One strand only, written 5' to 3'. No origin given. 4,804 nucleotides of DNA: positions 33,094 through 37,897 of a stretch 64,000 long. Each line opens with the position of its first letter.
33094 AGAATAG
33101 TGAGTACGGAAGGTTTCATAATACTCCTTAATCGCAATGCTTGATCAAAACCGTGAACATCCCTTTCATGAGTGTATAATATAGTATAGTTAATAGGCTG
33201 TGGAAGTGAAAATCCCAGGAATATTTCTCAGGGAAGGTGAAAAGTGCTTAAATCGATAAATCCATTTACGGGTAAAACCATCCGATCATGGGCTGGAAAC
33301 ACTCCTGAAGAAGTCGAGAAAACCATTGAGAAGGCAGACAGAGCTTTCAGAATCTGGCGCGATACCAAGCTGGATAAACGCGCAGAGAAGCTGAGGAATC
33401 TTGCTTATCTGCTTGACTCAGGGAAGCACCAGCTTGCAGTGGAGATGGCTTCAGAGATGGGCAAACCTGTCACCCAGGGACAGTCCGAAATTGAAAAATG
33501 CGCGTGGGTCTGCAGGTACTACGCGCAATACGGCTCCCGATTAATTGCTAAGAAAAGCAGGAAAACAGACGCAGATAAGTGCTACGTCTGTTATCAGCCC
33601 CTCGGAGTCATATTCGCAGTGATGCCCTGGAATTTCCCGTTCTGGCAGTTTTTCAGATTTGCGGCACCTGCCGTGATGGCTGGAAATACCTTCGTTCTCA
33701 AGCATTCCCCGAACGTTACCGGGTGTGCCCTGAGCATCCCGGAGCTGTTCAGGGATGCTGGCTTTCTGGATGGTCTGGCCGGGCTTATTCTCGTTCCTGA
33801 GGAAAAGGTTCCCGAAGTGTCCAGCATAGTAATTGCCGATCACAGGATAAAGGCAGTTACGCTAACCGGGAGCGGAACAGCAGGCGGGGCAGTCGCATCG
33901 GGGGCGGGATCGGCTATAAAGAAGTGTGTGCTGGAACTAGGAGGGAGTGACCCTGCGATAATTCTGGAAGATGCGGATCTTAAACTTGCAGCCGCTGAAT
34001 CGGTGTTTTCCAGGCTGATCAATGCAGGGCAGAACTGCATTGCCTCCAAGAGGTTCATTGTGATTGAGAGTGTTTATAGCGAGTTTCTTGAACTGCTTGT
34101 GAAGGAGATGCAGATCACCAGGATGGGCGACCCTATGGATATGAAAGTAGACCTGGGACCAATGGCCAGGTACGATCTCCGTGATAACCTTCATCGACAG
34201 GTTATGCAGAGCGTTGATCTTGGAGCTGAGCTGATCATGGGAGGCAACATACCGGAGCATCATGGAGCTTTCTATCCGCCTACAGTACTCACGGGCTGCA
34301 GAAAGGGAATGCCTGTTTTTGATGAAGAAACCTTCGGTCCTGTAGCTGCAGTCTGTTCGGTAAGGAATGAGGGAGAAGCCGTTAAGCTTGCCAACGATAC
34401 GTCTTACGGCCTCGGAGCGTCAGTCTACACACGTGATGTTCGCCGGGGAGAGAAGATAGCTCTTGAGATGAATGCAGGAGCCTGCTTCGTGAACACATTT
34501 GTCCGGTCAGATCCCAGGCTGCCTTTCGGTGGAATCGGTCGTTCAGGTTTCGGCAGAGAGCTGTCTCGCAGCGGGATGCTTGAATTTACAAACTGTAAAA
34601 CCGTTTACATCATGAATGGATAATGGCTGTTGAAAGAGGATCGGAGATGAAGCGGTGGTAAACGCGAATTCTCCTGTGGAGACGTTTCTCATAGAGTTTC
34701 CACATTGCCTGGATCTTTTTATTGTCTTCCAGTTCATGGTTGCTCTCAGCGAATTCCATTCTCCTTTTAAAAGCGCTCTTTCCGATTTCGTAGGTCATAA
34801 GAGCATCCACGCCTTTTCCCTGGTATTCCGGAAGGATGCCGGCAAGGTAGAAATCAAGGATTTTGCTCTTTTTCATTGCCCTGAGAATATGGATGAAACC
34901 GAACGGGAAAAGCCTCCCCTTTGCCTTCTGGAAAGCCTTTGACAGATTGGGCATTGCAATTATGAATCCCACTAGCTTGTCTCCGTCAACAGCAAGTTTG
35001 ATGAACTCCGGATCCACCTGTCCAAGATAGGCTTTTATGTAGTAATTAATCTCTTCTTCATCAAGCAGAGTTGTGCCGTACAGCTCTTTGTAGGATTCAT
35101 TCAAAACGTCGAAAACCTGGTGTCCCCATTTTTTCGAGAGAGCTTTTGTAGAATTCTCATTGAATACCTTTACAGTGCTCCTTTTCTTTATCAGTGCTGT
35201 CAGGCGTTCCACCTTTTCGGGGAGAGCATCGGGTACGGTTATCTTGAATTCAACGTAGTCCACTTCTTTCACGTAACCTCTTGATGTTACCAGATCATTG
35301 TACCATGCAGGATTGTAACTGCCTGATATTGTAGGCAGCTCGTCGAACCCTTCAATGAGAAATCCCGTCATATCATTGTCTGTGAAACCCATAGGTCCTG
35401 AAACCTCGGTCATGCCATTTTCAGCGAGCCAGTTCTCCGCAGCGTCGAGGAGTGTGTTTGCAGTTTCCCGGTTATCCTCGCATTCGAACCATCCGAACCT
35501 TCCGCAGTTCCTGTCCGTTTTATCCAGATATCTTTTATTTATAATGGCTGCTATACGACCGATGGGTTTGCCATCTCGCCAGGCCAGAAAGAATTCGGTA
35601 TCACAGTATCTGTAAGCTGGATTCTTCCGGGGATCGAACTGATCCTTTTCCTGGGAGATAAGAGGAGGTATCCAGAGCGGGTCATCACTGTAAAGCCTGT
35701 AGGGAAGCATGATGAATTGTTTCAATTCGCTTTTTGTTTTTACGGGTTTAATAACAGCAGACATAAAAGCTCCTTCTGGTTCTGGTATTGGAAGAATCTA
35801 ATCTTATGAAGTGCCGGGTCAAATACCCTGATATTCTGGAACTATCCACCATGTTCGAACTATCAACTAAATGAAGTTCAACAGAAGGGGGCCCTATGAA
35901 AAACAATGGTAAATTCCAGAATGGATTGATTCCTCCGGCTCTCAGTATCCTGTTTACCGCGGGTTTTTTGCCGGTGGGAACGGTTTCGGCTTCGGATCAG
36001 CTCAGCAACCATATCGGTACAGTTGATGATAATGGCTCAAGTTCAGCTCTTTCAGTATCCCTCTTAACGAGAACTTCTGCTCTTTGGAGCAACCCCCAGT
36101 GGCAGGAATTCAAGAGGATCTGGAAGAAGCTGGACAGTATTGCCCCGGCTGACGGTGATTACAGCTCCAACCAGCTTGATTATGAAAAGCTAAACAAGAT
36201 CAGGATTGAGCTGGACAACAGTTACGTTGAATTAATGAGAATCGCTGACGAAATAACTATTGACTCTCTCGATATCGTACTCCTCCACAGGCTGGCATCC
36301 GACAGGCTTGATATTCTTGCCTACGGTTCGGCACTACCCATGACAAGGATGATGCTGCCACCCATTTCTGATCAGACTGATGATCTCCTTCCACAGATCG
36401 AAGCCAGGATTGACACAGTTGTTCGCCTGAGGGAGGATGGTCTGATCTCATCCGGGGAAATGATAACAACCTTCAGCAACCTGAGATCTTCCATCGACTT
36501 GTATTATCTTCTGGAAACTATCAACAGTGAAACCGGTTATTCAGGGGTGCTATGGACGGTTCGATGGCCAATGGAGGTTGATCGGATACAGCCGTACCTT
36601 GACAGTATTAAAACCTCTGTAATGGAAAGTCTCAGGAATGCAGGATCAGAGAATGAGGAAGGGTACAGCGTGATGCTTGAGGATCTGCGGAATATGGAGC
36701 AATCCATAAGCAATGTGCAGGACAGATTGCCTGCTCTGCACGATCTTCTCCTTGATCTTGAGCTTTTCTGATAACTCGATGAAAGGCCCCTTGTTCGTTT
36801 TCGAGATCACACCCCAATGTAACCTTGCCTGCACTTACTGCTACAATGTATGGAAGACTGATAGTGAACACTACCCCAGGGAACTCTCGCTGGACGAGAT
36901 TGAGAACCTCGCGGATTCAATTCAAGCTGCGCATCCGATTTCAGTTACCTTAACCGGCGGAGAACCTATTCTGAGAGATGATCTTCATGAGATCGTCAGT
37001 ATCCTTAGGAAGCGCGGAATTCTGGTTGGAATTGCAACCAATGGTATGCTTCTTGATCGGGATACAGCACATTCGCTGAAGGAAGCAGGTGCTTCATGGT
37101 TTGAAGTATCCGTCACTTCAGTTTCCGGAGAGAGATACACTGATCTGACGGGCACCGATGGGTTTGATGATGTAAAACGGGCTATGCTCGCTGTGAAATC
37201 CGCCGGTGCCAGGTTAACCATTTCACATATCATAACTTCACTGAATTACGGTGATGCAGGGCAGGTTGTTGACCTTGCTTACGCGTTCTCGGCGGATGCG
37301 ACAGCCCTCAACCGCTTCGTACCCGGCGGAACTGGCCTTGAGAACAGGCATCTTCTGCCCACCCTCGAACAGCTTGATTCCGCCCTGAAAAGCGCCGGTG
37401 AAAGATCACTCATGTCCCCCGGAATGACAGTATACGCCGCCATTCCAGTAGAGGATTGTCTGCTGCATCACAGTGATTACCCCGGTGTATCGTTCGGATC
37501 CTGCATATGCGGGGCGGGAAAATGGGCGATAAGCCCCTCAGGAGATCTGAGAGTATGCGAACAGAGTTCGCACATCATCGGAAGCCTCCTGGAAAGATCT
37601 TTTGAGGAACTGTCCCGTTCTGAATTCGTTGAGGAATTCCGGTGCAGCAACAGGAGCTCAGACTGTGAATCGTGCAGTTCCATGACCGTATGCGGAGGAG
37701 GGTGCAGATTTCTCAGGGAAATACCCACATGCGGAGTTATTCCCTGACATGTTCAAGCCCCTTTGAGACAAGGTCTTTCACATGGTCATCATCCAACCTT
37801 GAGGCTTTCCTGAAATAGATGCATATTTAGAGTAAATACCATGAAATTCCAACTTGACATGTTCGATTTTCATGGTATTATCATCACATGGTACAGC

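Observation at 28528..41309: Three cassettes within 13 kb, each bracketed by a long direct duplication of host junction sequence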

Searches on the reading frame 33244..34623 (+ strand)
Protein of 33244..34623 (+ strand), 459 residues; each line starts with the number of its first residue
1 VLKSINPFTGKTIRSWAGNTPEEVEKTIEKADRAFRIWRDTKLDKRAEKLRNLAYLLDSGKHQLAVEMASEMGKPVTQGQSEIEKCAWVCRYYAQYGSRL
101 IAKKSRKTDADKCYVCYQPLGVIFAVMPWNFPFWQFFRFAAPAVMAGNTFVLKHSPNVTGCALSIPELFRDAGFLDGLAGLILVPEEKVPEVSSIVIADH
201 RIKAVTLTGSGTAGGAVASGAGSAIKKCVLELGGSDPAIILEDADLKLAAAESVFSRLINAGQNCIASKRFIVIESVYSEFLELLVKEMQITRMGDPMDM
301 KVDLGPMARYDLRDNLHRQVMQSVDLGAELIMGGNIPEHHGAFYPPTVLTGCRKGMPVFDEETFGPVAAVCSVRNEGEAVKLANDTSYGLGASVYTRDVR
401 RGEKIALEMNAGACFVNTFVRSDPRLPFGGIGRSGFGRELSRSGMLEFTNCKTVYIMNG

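Call 8: search_protein_families(library=pfam, proteins=[window:33244-34623:+], max_evalue=0.01)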
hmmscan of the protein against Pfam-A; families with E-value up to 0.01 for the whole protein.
window:33244-34623:+ (459 aa): 1 family
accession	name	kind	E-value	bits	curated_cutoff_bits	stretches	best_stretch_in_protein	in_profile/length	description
PF00171.27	Aldedh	-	1.2e-130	436.6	23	1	3-454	10-461/461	Aldehyde dehydrogenase family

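Call 12: find_encoding_contigs(protein=window:33244-34623:+, flank=10000, max_places=10)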
Protein window:33244-34623:+ (459 aa): no gene with exactly this product is on record in the collection.

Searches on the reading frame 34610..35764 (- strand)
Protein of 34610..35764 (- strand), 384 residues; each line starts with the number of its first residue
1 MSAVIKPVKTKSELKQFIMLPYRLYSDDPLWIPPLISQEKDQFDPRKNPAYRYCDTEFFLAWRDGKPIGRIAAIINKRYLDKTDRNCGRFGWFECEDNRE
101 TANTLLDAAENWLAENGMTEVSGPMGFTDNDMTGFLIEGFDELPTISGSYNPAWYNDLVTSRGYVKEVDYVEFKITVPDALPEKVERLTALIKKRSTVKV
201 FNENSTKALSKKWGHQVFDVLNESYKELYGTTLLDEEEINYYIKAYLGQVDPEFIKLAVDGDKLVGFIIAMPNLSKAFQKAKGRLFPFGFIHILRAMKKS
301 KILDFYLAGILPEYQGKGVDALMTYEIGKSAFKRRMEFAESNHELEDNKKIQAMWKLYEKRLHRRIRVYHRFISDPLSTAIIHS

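Call 9: search_protein_families(library=ncbifam, proteins=[window:34610-35764:-], max_evalue=0.01)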
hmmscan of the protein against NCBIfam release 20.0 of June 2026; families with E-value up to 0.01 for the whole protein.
window:34610-35764:- (384 aa): 1 family
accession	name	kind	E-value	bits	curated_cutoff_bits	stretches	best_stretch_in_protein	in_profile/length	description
NF043067.1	AAC_6p_group_E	equivalog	0.0031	17.4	140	1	55-123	37-109/140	aminoglycoside 6'-N-acetyltransferase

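Call 14: find_encoding_contigs(protein=window:34610-35764:-, flank=10000, max_places=10)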
Protein window:34610-35764:- (384 aa): no gene with exactly this product is on record in the collection.

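Call 15: find_related_loci(query=window:34610-35764:-, collection=genome_contigs, flank=10000)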
Query window:34610-35764:- (384 aa) in genome_contigs; peptide patterns used: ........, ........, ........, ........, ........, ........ (x = any residue, [..] = any of these).
228 stretches matched a pattern; 173 encode a relative of the query (tblastn E <= 1e-3); the best 80 are kept; 80 distinct loci.
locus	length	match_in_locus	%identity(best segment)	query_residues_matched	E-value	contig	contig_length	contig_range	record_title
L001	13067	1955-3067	92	1-371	0e+0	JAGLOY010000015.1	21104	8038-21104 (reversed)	MAG: Candidatus Aegiribacteria sp. isolate RS_7_6 ROV157_7.bin.6.fa_15, whole genome shotgun sequence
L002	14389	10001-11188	87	1-384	0e+0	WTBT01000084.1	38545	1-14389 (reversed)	MAG: Candidatus Aegiribacteria sp. isolate GLR63 c_000000045296, whole genome shotgun sequence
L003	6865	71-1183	91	1-371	0e+0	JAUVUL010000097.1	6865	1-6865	MAG: Candidatus Aegiribacteria sp. isolate CSMAG_791 CSMAG_791_k141_691307_length_6865_cov_12.3712, whole genome shotgun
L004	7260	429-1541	89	1-371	0e+0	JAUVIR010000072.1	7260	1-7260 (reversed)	MAG: Candidatus Fermentibacteria bacterium isolate CSMAG_433 CSMAG_433_k127_895898_length_7260_cov_32.2215, whole genome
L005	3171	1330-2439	89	1-370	0e+0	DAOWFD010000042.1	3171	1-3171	MAG TPA_asm: Candidatus Aegiribacteria sp. isolate CSMAG_1956 CSMAG_1956_k141_1856337_length_3171_cov_7.0000, whole geno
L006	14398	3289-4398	86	1-370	0e+0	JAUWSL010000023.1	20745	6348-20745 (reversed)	MAG: Candidatus Aegiribacteria sp. isolate CSMAG_2553 CSMAG_2553_k127_1036236_length_20745_cov_229.0000, whole genome sh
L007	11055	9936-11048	82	1-371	0e+0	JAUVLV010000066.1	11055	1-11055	MAG: Candidatus Aegiribacteria sp. isolate CSMAG_515 CSMAG_515_k141_658556_length_11055_cov_23.9536, whole genome shotgu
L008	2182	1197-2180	94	1-328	0e+0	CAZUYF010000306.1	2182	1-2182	MAG TPA_asm: uncultured bacterium isolate SRP155585_co1_159 genome assembly, contig: NODE_62514_length_2182_cov_5.842031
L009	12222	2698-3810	82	1-371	0e+0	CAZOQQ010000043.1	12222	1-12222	MAG TPA_asm: uncultured bacterium isolate binchicken_co67_278 genome assembly, contig: NODE_5558_length_12222_cov_4.6972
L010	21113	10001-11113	73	1-371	0e+0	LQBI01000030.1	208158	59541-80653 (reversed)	MAG: Candidatus Aegiribacteria sp. MLS_C scaffold_4, whole genome shotgun sequence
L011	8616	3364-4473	72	1-370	0e+0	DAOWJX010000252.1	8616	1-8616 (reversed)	MAG TPA_asm: Candidatus Aegiribacteria sp. isolate CSMAG_2080 CSMAG_2080_k141_4549647_length_8616_cov_8.0000, whole geno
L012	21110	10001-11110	72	1-370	0e+0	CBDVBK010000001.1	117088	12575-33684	MAG TPA_asm: uncultured bacterium isolate SRR22302358_concoct_47 genome assembly, contig: ERZ25746585.3, whole genome sh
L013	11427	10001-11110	71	1-370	0e+0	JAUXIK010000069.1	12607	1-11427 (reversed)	MAG: Candidatus Aegiribacteria sp. isolate CSMAG_2979 CSMAG_2979_k119_553558_length_12607_cov_9.0000, whole genome shotg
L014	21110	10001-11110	92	1-370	0e+0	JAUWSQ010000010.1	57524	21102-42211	MAG: Candidatus Fermentibacteria bacterium isolate CSMAG_2558 CSMAG_2558_k127_3099038_length_57524_cov_26.9675, whole ge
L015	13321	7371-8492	71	1-374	0e+0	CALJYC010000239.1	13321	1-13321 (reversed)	MAG: uncultured bacterium isolate N3_Bin_MAXBIN__017_sub_1 genome assembly, contig: c_000002031430, whole genome shotgun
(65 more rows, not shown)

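Call 21: find_related_loci(query=window:34610-35764:-, collection=metagenome_contigs, flank=10000)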
Query window:34610-35764:- (384 aa) in metagenome_contigs; peptide patterns used: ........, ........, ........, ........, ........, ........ (x = any residue, [..] = any of these).
200 stretches matched a pattern; 102 encode a relative of the query (tblastn E <= 1e-3); the best 80 are kept; 80 distinct loci.
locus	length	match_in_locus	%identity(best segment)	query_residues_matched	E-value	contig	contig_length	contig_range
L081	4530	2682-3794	94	1-371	0e+0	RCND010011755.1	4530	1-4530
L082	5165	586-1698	94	1-371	0e+0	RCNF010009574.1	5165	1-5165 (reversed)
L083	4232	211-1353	89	1-381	0e+0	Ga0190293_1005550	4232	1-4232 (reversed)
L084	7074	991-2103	82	1-371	0e+0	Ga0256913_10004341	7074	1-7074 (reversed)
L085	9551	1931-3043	81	1-371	0e+0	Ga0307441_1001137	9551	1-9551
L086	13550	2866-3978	81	1-371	0e+0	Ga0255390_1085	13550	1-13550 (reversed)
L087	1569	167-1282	75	1-373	0e+0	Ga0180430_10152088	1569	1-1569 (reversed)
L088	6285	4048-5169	70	1-374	0e+0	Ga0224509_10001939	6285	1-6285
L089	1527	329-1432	66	4-371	0e+0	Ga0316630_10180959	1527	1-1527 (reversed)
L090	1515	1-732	95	128-371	2e-171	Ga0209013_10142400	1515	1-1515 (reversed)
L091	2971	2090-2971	74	1-295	2e-157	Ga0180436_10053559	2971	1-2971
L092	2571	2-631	96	162-371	2e-140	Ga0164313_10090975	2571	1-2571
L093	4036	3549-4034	89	1-162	1e-99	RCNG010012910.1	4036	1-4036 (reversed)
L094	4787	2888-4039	33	1-379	5e-64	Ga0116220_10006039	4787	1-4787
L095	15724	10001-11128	33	1-373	2e-63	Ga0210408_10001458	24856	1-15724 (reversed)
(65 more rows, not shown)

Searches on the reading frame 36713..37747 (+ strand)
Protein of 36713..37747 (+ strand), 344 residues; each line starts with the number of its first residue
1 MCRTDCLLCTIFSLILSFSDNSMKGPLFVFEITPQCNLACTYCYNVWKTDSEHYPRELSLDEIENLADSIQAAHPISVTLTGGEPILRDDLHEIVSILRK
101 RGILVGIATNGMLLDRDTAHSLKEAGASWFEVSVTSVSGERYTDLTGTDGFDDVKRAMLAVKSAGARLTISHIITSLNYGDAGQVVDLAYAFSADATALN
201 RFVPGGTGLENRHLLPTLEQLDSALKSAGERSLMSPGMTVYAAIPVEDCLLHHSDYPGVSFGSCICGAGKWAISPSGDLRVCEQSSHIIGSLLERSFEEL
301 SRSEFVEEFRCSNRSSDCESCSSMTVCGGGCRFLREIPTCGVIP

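Call 8: search_protein_families(library=pfam, proteins=[window:36713-37747:+], max_evalue=0.01)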
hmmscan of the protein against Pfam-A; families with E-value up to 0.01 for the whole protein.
window:36713-37747:+ (344 aa): 3 families
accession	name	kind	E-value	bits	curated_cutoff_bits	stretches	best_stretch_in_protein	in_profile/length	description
PF04055.27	Radical_SAM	-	7.6e-28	98.2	29.5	1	31-187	2-164/166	Radical SAM superfamily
PF13353.11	Fer4_12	-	1.7e-06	28.8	22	1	35-101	14-80/137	4Fe-4S single cluster domain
PF13186.11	SPASM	-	1.4e-05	25.7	21.5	1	264-321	1-66/67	Iron-sulfur cluster-binding domain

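Call 13: find_encoding_contigs(protein=window:36713-37747:+, flank=10000, max_places=10)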
Protein window:36713-37747:+ (344 aa): no gene with exactly this product is on record in the collection.
